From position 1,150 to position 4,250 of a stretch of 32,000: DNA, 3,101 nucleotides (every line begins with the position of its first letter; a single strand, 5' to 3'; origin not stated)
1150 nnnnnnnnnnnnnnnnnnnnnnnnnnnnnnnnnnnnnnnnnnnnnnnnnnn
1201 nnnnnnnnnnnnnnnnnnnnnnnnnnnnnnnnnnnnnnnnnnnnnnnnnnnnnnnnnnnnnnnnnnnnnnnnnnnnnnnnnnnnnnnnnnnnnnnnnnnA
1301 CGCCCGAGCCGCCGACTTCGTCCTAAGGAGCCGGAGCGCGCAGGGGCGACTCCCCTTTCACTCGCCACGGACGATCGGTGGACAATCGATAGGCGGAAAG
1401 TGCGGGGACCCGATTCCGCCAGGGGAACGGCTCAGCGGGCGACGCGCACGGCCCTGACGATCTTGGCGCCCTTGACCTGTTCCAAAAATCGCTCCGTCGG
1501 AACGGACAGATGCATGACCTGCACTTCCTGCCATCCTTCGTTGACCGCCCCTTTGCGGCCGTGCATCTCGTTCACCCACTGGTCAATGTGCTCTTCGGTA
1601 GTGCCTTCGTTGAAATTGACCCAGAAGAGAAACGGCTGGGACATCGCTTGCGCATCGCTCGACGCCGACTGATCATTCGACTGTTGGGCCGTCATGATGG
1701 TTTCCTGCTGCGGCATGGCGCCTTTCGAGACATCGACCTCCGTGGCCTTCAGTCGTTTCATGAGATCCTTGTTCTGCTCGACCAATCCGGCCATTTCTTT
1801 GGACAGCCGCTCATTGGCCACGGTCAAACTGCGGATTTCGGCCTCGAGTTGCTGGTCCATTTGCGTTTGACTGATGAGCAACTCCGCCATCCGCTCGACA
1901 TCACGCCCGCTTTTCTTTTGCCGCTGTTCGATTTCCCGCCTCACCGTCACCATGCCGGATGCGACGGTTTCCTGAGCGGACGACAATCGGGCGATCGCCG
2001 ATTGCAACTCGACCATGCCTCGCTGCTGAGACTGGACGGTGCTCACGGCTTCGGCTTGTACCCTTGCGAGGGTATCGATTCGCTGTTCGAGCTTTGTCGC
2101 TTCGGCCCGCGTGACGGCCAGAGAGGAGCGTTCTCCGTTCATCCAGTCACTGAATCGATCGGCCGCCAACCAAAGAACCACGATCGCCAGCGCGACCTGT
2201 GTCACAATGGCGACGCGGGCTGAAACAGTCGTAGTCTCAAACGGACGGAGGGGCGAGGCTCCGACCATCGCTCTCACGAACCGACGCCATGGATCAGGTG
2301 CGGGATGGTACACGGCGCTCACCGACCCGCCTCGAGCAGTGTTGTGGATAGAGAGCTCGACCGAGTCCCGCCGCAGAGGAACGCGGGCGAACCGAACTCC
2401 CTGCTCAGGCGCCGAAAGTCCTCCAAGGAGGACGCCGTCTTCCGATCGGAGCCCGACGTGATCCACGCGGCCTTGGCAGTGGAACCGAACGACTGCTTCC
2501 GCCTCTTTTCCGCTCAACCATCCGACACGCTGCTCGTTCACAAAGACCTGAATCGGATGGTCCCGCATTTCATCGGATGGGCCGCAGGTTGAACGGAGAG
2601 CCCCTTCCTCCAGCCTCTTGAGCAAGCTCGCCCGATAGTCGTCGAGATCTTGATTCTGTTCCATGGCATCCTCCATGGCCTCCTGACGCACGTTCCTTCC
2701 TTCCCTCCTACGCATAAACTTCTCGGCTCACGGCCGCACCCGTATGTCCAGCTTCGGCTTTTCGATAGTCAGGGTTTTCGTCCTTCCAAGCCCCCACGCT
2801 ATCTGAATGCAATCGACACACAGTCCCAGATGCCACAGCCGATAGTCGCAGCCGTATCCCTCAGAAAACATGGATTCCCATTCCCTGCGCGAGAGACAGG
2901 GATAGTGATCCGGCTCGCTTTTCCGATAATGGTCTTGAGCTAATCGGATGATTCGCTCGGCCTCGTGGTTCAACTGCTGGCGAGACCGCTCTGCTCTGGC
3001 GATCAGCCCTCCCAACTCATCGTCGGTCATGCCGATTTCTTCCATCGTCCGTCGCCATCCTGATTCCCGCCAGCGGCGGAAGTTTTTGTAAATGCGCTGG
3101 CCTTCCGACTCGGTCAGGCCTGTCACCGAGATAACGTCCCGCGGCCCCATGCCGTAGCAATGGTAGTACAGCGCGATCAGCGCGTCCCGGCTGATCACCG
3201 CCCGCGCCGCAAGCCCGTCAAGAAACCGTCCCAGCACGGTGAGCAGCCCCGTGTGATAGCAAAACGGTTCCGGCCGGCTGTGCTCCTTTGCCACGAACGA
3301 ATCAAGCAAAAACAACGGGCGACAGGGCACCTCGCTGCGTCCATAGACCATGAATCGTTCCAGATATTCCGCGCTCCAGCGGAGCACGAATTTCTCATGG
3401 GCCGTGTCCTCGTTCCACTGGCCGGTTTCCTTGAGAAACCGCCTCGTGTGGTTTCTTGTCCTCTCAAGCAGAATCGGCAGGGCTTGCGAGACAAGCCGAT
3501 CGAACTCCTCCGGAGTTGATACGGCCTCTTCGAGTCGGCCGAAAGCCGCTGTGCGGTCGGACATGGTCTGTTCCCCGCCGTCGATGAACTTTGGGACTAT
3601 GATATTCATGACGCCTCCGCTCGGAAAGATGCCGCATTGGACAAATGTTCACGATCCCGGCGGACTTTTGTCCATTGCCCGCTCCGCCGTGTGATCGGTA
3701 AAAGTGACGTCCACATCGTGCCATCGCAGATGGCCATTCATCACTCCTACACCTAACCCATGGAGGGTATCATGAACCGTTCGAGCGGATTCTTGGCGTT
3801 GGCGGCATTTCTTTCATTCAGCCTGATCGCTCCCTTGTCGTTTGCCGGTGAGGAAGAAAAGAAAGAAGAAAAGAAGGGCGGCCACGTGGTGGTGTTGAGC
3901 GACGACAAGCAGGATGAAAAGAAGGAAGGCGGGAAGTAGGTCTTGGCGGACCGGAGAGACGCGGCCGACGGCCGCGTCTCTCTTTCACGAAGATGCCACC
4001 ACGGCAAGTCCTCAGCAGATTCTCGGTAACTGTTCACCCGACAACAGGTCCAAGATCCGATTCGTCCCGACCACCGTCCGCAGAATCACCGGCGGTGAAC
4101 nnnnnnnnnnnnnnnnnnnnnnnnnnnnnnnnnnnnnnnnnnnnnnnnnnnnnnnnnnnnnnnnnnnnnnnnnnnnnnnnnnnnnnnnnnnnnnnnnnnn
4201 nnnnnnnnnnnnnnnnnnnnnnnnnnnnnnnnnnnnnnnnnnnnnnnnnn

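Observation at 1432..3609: ECF-sigma-like protein carrying its own HLxxCxxC anti-sigma zinc motif, coupled to a membrane coiled-coil protein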

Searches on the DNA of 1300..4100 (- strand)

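Call 64: search_rna_families(source=window, start=1300, end=4100, threshold=evalue, max_evalue=1)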
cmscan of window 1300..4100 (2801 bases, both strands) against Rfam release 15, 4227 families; matches with E-value up to 1: 1.
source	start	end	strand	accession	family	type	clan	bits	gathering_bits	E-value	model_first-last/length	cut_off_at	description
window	3749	4000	+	RF02225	sX6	Gene; sRNA;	-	17.7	40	0.1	1-342/342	no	Proteobacterial sRNA sX6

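Call 80: search_rna_families(sources=[L060, L071, L084], threshold=gathering)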
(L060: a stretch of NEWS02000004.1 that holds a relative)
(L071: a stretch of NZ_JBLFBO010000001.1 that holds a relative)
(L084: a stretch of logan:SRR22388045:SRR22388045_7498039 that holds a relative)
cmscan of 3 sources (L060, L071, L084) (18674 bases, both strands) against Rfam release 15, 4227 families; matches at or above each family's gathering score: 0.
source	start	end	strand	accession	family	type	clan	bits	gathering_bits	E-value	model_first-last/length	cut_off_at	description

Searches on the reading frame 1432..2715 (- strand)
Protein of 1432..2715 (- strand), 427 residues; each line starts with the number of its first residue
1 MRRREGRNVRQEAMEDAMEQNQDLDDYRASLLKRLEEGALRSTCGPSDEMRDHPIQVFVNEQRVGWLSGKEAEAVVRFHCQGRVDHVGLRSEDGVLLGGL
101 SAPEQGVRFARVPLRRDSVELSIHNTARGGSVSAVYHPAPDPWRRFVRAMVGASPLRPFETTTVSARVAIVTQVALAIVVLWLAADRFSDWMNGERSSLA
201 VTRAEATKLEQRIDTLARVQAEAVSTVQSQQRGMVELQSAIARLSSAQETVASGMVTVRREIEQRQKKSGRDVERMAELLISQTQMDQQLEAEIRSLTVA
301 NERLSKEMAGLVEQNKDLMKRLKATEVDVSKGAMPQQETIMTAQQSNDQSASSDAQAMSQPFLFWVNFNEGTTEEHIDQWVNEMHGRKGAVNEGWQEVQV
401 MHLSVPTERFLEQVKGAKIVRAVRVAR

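Call 3: search_protein_families(library=pfam, proteins=[window:1432-2715:-], max_evalue=1)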
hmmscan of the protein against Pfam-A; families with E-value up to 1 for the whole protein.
window:1432-2715:- (427 aa): 5 families
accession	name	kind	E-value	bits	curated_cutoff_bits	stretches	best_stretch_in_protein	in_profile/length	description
PF19802.4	DUF6285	-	0.013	16.6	28.1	1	254-302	17-68/91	Domain of unknown function (DUF6285)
PF17527.7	ALC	-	0.021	14.9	25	1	240-348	57-166/177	Phage ALC protein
PF14389.11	Lzipper-MIP1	-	0.33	11.8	32.2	0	271-331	11-69/84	Leucine-zipper of ternary complex factor MIP1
PF10241.14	KxDL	-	0.47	11.2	27.2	0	272-328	7-63/86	Uncharacterized conserved protein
PF10473.14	CENP-F_leu_zip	-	0.63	10.5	34.5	0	206-318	26-138/140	Leucine-rich repeats of kinetochore protein Cenp-F/LEK1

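Call 4: search_protein_families(library=ncbifam, proteins=[window:1432-2715:-], max_evalue=1)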
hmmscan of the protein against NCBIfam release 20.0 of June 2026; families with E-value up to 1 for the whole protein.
window:1432-2715:- (427 aa): 6 families
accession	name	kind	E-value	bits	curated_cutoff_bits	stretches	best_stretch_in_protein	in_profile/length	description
TIGR02168.1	SMC_prok_B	equivalog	0.0037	15.1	567.35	1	197-332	777-915/1181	chromosome segregation protein SMC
TIGR04523.1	Mplasa_alph_rch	subfamily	0.0051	14.8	270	1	189-330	474-613/745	helix-rich protein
TIGR02169.1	SMC_prok_A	equivalog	0.031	11.9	729.4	1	202-341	335-808/1165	chromosome segregation protein SMC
NF047519.1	LIC_11366_fam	subfamily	0.07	12.9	300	1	162-242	155-229/239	LIC_11366 family protein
NF045487.1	ASRP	equivalog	0.13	10.8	300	1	205-326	311-428/593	archaea-specific SMC-related protein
NF047408.1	SA0632_fam_LP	equivalog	0.85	9.3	70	1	288-330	25-67/68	SA0632 family lipoprotein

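Call 54: search_solved_structures(query=A5, max_evalue=1, show_alignments=0)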
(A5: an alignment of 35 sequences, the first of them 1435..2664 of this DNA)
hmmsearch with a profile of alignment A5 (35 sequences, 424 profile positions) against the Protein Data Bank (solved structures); distinct sequences matched with E-value up to 1: 15.
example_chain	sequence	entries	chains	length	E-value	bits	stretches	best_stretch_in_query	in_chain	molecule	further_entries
2efk_A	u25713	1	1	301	0.0078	18.2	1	219-350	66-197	Cdc42-interacting protein 4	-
5vr2_A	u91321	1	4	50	0.011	17.7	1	280-322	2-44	Myocilin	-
7saf_A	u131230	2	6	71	0.012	17.6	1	279-323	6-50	General control transcription factor GCN4/M protein chimera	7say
8gt9_A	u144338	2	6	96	0.063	15.3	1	277-331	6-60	Beclin-2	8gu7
3m9h_A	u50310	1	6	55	0.11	14.5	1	190-234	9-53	Proteasome-associated ATPase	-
5k7b_A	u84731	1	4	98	0.11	14.4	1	278-331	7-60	Beclin-2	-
3m91_A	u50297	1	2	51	0.12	14.4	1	191-234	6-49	Proteasome-associated ATPase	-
8gi0_F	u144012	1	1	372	0.18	13.8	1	176-264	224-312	Peroxisomal membrane protein PEX14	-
1u2u_A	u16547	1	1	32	0.34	12.9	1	278-305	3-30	General control protein GCN4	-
9s4q_25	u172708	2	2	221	0.37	12.7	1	251-352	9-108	Kinetochore protein SPC25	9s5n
6mg3_A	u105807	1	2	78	0.42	12.5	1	260-313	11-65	CCAAT/enhancer-binding protein beta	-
6mg1_A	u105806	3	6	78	0.52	12.3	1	260-313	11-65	CCAAT/enhancer-binding protein beta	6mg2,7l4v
7a4y_D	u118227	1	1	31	0.76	11.7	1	291-314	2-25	Coiled-coil P6 peptide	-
3q8t_A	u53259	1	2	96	0.81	11.6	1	276-348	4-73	Beclin-1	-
1hjb_A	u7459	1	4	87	0.84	11.6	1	258-313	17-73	CCAAT/ENHANCER BINDING PROTEIN BETA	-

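Call 91: search_protein_families(library=phrogs, proteins=[window:1432-2664:-], max_evalue=0.01)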
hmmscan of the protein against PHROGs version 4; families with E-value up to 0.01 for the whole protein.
window:1432-2664:- (410 aa): 0 families

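Call 92: search_protein_families(library=padloc, proteins=[window:1432-2664:-], max_evalue=0.01)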
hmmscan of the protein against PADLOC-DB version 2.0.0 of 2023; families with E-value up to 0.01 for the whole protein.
window:1432-2664:- (410 aa): 2 families
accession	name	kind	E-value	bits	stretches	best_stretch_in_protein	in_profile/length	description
PDLC00581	JetC3|JetC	-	0.0033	13.3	1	179-340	928-1091/1473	DUF3584 domain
PDLC00006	DruC1|DruC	-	0.0064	13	1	191-317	172-292/626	Unknown function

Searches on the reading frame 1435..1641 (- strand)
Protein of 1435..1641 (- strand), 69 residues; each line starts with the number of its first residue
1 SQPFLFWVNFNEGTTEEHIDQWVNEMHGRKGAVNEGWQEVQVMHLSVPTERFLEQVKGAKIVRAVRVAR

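Call 55: search_protein_families(library=pfam, proteins=[window:1435-1641:-], max_evalue=10)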
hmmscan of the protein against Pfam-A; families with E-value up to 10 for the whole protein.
seq(69 aa): 0 families

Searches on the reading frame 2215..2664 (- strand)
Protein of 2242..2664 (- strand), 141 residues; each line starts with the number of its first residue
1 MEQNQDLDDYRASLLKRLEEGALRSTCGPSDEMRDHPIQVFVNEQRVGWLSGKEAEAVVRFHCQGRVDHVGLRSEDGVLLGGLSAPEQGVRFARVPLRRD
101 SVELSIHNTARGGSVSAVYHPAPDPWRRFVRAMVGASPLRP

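Call 55: search_protein_families(library=pfam, proteins=[window:2242-2664:-], max_evalue=10)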
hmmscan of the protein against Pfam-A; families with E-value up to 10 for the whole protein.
seq(141 aa): 1 family
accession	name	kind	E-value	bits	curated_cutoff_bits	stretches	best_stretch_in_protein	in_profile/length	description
PF21139.3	BT_MCC_alpha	-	0.14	13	31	1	46-107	29-94/118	Methylcrotonyl-CoA carboxylase, alpha-subunit, BT domain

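Call 75: find_homologous_proteins(query=A6, max_evalue=0.01)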
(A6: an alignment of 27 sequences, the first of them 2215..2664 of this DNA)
Query A6 (27 sequences) (150 aa, profile of the alignment): 7 proteins with E <= 0.01 among 5759 candidates.
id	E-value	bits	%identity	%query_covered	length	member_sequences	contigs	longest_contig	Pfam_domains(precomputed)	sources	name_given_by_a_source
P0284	1.3e-63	231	45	89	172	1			-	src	-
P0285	3.9e-56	207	44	87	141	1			-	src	-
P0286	4.5e-52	193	82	99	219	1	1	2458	-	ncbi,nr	ncbi:MAG: hypothetical protein NNA30_12815, partial [Nitrospira sp.]|nr:hypothetical protein [Nitros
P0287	1.6e-50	188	45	89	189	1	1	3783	-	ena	-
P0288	3.0e-29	119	42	57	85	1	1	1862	-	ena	-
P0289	6.9e-27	112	48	54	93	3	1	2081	-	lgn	-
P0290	2.7e-23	100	46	55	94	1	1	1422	-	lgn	-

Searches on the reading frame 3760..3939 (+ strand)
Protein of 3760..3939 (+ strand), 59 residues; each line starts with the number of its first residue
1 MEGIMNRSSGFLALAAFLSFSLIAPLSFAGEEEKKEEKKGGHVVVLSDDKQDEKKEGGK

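Call 3: search_protein_families(library=pfam, proteins=[window:3760-3939:+], max_evalue=1)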
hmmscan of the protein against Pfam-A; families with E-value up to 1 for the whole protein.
window:3760-3939:+ (59 aa): 0 families

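Call 4: search_protein_families(library=ncbifam, proteins=[window:3760-3939:+], max_evalue=1)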
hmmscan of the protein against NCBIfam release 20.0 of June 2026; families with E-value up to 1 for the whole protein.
window:3760-3939:+ (59 aa): 2 families
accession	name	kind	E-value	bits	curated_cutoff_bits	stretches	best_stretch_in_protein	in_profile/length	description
NF004675.0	PRK06019.1-1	equivalog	0.11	11.2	375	1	28-55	338-365/375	5-(carboxyamino)imidazole ribonucleotide synthase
TIGR04161.1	VPEID-CTERM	equivalog_domain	0.28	11.2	33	1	7-18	6-17/31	VPEID-CTERM sorting domain-containing protein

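Call 91: search_protein_families(library=phrogs, proteins=[window:3760-3939:+], max_evalue=0.01)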
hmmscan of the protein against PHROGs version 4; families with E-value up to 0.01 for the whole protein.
window:3760-3939:+ (59 aa): 0 families

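Call 92: search_protein_families(library=padloc, proteins=[window:3760-3939:+], max_evalue=0.01)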
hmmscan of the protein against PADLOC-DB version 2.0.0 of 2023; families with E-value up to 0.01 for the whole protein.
window:3760-3939:+ (59 aa): 0 families
